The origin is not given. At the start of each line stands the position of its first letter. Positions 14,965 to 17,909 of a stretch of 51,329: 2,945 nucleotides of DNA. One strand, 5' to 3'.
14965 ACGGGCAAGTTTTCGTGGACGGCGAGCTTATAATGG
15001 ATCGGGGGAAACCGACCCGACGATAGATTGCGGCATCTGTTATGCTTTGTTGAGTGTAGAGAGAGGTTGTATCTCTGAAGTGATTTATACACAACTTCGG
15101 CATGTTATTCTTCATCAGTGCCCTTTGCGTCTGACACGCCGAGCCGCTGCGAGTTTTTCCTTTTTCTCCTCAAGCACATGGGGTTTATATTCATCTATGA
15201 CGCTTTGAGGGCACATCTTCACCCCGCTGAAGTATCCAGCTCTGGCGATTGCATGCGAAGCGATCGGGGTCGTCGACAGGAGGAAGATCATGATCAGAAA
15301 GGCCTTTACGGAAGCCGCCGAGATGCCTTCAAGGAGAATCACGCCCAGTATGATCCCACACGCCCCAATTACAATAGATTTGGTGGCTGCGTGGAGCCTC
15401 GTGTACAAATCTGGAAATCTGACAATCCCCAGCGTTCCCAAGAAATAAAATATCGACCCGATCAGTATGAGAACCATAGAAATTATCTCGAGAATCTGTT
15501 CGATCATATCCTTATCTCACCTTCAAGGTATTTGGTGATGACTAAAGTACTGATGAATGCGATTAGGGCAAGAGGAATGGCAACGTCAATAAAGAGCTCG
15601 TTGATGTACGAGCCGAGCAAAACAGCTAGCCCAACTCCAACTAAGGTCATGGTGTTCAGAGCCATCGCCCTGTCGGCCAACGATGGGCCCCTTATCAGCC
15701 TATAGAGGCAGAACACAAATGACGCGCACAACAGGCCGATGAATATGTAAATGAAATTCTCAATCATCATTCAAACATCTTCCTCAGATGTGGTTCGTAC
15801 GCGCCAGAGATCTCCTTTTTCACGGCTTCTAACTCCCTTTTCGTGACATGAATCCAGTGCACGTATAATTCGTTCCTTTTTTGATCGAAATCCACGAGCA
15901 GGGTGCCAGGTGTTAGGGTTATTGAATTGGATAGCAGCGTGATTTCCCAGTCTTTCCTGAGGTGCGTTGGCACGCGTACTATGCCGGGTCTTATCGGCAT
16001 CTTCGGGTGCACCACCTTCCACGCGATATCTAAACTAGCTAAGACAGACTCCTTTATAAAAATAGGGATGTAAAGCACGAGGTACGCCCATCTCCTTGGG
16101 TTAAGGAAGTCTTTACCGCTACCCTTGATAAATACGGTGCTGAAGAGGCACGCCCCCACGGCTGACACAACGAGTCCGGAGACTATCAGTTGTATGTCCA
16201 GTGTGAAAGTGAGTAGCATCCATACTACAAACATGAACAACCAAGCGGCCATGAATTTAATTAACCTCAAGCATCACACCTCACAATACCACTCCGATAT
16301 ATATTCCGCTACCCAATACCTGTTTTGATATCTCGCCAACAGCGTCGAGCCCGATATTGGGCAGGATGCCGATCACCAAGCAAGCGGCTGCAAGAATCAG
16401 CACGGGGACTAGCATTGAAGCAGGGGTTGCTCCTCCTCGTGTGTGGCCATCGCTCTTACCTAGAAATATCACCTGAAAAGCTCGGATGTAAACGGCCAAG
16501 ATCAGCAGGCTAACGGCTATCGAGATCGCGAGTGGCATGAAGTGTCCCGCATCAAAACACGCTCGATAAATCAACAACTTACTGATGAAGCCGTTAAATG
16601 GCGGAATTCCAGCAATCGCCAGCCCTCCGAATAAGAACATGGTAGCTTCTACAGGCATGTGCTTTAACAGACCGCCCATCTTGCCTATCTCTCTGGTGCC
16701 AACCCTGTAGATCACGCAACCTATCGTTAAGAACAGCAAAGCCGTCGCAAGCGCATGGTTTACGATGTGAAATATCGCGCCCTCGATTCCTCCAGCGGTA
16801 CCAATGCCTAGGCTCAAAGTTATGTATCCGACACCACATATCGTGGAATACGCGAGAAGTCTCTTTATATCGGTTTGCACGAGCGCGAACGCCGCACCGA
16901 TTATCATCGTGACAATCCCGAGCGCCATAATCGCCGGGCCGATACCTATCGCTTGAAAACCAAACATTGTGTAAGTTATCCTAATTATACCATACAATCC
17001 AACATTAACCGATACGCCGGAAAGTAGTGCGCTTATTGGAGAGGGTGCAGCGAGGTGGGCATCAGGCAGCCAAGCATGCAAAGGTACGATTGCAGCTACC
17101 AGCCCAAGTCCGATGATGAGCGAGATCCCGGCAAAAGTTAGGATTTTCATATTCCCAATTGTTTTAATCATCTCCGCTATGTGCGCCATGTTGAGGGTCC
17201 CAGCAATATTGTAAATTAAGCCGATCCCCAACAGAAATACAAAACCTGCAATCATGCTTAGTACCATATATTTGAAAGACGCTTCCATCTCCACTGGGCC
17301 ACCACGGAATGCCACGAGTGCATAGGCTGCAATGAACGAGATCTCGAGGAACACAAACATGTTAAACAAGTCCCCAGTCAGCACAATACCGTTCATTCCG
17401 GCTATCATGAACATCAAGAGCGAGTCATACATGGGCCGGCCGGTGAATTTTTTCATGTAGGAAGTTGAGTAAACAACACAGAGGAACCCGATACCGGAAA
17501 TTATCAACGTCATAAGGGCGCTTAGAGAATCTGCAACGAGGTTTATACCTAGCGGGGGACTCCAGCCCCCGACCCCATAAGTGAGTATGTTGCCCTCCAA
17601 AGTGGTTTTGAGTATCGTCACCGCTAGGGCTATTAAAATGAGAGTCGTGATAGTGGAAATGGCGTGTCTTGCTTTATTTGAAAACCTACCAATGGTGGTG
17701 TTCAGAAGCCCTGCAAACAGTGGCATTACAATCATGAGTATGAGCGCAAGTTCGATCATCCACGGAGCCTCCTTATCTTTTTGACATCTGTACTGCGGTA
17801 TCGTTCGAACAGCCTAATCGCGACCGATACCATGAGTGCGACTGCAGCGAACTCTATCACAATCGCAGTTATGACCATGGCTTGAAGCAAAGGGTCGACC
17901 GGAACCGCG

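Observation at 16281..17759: MrpD subunit with three central-axis lysines replaced: a possible one-channel Mrp antiporter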

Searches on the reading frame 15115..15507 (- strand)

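Call 5: search_protein_families(library=pfam, proteins=[window:15115-15507:-])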
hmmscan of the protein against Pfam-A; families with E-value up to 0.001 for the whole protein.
window:15115-15507:- (130 aa): 1 family
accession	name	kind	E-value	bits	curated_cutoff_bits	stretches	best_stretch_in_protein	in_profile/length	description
PF03334.19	PhaG_MnhG_YufB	-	6.6e-26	90.8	23.4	1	13-92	1-80/80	Na+/H+ antiporter subunit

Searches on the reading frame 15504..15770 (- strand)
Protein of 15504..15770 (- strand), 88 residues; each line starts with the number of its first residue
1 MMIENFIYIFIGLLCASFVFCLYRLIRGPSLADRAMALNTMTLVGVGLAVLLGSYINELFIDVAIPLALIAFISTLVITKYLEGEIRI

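Call 5: search_protein_families(library=pfam, proteins=[window:15504-15770:-])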
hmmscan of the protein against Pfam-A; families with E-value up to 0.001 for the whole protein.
window:15504-15770:- (88 aa): 1 family
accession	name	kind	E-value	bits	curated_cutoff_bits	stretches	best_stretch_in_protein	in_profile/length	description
PF04066.18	MrpF_PhaF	-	1.1e-12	48.7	23.3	1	32-83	1-53/53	Multiple resistance and pH regulation protein F (MrpF / PhaF)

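Call 41: search_solved_structures(query=window:15507-15770:-, show_alignments=4, max_evalue=1)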
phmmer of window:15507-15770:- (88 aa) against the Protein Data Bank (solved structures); distinct sequences matched with E-value up to 1: 5.
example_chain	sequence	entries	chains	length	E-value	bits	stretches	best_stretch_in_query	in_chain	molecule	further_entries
6u8y_B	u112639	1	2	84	4.6e-11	46.5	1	8-85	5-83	Monovalent cation/H+ antiporter subunit F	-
6cfw_B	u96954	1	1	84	6.3e-11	46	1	13-86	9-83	Monovalent cation/H+ antiporter subunit F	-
6z16_F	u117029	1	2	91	1.5e-09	41.7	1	9-85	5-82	Multisubunit Na+/H+ antiporter, F subunit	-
7d3u_F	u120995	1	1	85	7.4e-06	29.9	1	9-84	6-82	Monovalent Na+/H+ antiporter subunit F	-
7qru_F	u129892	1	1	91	2.6e-05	28.2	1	3-84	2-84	Na(+)/H(+) antiporter subunit F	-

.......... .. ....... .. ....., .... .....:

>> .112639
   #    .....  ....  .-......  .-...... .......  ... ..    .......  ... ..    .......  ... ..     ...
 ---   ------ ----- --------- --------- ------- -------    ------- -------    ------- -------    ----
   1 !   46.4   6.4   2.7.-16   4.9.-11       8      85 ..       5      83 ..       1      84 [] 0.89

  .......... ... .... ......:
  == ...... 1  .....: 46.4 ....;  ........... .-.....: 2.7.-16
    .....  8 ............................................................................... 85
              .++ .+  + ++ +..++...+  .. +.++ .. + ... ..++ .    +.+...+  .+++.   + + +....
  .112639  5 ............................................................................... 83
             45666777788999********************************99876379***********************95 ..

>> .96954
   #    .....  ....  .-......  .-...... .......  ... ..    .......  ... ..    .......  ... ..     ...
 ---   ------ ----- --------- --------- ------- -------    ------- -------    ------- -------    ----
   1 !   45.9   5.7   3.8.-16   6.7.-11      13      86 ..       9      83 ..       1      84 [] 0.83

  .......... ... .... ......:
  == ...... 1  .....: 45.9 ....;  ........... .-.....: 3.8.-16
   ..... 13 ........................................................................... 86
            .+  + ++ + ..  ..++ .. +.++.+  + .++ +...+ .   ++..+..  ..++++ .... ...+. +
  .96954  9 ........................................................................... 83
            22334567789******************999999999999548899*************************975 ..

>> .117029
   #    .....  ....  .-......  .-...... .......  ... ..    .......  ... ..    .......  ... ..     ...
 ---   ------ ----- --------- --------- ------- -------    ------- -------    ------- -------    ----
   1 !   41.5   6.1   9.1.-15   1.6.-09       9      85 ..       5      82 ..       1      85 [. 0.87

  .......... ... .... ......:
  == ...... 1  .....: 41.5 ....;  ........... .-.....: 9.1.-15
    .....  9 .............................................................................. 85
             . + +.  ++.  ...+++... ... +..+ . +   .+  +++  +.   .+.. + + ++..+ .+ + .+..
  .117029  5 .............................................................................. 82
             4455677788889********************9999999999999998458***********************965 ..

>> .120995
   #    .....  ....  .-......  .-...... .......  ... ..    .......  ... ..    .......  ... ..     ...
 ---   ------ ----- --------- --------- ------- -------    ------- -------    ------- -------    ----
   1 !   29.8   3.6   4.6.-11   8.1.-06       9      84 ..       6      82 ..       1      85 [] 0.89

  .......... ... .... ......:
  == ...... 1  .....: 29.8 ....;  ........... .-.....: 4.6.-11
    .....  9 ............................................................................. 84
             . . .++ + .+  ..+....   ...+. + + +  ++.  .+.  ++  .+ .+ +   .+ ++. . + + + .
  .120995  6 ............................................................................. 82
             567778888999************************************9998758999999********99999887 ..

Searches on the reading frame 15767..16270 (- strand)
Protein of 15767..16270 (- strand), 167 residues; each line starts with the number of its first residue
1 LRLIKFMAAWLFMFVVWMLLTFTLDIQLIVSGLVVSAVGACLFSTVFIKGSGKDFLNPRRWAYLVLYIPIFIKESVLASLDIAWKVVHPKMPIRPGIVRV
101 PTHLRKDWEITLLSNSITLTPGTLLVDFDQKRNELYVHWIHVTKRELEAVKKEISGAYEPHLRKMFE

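Call 5: search_protein_families(library=pfam, proteins=[window:15767-16270:-])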
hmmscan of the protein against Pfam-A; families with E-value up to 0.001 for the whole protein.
window:15767-16270:- (167 aa): 1 family
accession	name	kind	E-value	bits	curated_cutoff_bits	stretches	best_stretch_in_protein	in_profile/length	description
PF01899.21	MNHE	-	5.2e-44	150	27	1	11-164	2-144/145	Na+/H+ ion antiporter subunit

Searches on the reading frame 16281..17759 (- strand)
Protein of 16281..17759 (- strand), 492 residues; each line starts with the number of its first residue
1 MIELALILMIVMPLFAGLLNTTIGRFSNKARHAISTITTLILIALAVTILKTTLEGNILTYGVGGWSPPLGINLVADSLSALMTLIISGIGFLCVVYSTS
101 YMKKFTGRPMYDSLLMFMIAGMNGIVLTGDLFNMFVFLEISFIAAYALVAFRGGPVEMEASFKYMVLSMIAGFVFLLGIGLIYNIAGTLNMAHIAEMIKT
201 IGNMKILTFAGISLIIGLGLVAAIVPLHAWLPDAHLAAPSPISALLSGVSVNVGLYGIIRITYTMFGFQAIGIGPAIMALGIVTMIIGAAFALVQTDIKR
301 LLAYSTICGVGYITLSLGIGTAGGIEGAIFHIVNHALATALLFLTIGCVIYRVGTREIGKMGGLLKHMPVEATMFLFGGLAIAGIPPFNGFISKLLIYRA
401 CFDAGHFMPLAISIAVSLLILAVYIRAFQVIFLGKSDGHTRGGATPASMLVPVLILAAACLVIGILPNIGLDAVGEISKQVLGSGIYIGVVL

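Call 4: search_solved_structures(query=window:16284-17759:-, show_alignments=4, max_evalue=0.00001)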
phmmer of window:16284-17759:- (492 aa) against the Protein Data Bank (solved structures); distinct sequences matched with E-value up to 0.00001: 108 (the best 60 are shown).
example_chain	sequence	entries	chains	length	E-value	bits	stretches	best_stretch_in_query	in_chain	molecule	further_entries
6cfw_H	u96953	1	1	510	1e-80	275.4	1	8-467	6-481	Monovalent cation/H+ antiporter subunit D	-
6u8y_H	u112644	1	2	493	1.6e-72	248.4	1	8-483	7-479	NADH dehydrogenase subunit N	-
7qru_D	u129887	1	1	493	1.1e-70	242.3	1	6-491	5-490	Na+/H+ antiporter subunit D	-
6z16_D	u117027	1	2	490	5.8e-70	239.9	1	6-465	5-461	Multisubunit Na+/H+ antiporter, D subunit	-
7d3u_D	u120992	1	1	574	3.7e-56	194.4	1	2-436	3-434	Monovalent Na+/H+ antiporter subunit D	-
4he8_L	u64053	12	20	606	2.8e-51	178.4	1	5-466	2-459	NADH-quinone oxidoreductase subunit 12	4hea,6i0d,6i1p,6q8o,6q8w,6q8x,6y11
7qru_A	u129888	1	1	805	6e-51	177.2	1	39-476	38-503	Na+/H+ antiporter subunit A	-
6z16_A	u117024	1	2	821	4.3e-47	164.6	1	65-474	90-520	Multisubunit Na+/H+ antiporter, A subunit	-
6hum_F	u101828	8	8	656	6.1e-44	154.1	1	26-435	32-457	NADH dehydrogenase subunit 5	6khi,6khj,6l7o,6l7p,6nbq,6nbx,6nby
3rko_M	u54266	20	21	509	9.6e-43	150.2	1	8-472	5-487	NADH-QUINONE OXIDOREDUCTASE SUBUNIT M | NADH dehydrogenase I subunit M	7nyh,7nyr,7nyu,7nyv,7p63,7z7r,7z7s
7p61_M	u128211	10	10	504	1e-42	150.1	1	8-472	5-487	NADH dehydrogenase I subunit M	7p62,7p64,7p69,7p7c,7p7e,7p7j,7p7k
7wff_F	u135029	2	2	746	1.3e-42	149.8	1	73-430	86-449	NAD(P)H-quinone oxidoreductase subunit 5, chloroplastic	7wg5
3rko_L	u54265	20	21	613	1.5e-42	149.6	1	6-461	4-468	NADH-QUINONE OXIDOREDUCTASE SUBUNIT L | Proton-translocating NADH-quinone oxidoreductase, chain L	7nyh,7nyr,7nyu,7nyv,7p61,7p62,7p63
7z7r_L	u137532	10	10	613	1.5e-42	149.6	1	6-461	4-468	NADH dehydrogenase subunit L | NADH-quinone oxidoreductase subunit L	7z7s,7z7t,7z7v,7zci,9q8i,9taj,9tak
9grx_F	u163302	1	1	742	3.3e-42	148.4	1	32-416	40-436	NAD(P)H-quinone oxidoreductase subunit 5, chloroplastic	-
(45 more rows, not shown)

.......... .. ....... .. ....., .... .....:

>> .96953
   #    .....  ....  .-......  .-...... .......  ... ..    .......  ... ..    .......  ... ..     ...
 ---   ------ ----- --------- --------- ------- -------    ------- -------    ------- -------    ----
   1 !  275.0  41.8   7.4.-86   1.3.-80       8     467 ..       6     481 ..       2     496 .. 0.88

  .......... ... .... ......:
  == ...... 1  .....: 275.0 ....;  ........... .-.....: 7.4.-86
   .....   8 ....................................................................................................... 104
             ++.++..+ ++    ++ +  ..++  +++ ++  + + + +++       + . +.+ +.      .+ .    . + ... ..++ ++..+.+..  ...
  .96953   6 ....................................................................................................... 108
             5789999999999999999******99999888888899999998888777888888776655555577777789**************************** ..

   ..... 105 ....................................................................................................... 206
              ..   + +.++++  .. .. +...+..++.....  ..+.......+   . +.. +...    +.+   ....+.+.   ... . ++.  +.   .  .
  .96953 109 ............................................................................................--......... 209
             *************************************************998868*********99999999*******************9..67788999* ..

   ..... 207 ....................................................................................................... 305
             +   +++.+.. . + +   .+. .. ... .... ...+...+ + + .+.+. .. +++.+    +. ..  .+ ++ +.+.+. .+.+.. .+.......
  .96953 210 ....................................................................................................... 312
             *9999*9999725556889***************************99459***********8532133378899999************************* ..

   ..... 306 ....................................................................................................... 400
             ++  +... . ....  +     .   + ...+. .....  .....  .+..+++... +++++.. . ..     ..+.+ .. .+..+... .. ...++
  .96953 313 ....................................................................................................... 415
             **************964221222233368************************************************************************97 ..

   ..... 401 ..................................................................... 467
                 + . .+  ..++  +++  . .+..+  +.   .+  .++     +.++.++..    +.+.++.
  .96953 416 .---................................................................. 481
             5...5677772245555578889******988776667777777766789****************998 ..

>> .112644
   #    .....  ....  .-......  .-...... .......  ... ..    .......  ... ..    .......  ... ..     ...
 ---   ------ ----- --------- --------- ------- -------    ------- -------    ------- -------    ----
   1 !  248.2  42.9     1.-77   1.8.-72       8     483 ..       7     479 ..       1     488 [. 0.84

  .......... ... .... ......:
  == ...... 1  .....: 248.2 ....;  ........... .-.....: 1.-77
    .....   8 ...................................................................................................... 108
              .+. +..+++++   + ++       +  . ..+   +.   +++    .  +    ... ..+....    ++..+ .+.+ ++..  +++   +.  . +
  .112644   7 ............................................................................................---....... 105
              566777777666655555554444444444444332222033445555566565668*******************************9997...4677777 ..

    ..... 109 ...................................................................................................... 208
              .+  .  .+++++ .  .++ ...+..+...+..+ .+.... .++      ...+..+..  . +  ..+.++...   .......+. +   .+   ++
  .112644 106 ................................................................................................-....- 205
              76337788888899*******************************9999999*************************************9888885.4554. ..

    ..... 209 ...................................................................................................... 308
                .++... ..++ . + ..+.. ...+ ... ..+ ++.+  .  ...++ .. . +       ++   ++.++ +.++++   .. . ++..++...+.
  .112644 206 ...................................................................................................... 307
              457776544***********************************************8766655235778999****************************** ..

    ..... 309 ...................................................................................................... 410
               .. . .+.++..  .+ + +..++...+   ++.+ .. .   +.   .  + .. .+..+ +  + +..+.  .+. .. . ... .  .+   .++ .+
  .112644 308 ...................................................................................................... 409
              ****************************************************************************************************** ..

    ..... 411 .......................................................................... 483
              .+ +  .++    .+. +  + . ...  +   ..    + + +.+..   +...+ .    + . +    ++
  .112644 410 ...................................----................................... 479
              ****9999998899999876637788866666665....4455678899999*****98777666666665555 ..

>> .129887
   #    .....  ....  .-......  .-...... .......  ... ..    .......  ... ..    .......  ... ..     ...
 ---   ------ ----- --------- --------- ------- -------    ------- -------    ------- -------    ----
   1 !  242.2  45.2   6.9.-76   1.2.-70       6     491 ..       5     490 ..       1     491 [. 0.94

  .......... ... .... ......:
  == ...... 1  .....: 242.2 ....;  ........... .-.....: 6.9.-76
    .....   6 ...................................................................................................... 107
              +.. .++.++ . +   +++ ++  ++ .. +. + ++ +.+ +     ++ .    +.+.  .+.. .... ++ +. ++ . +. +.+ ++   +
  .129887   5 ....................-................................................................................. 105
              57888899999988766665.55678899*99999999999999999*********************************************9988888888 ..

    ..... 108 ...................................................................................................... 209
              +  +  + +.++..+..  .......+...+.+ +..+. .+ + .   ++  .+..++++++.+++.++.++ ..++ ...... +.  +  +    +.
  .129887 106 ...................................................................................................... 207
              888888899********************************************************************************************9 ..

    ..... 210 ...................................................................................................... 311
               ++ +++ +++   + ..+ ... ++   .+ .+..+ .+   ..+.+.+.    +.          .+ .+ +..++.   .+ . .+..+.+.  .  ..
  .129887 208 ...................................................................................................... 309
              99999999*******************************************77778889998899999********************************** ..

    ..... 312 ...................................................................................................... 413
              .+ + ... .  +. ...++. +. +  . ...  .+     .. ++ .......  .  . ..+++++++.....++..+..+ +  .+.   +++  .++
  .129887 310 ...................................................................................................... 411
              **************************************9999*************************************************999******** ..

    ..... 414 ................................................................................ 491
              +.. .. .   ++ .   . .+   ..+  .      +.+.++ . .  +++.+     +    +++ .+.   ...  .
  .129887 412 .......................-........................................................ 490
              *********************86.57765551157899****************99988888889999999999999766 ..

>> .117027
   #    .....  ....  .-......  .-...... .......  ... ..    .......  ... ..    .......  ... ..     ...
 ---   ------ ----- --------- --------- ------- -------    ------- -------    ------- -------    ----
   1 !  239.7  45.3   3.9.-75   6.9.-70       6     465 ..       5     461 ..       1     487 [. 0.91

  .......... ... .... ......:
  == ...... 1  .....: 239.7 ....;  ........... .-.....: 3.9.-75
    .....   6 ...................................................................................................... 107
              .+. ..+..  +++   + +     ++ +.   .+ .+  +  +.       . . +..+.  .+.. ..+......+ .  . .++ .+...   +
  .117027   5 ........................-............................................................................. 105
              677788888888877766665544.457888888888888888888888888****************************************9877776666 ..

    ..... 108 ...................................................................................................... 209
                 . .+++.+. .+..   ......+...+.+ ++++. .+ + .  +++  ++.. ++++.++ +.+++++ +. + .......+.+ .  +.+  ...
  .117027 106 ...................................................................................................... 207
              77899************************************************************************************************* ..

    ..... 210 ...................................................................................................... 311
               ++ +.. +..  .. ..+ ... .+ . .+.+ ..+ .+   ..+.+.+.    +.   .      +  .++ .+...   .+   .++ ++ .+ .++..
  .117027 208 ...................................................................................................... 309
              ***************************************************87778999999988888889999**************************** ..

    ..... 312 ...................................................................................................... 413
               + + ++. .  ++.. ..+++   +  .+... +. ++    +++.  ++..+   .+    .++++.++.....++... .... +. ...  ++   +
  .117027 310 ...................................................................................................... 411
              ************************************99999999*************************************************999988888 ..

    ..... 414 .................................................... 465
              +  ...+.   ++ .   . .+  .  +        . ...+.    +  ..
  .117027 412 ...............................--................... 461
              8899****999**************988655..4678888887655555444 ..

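Call 5: search_protein_families(library=pfam, proteins=[window:16281-17759:-])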
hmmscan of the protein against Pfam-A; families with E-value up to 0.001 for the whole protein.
window:16281-17759:- (492 aa): 3 families
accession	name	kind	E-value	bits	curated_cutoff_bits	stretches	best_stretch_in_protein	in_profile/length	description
PF00361.26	Proton_antipo_M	-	1.1e-68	232.1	21.5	1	129-415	2-289/294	NADH:quinone oxidoreductase/Mrp antiporter, TM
PF00662.26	Proton_antipo_N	-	1.5e-09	38.1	24.5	1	71-106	10-45/51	NADH-Ubiquinone oxidoreductase (complex I), chain 5 N-terminus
PF10125.14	NADHdeh_related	-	5.8e-06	26.3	27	1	122-229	81-183/218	NADH dehydrogenase I, subunit N related protein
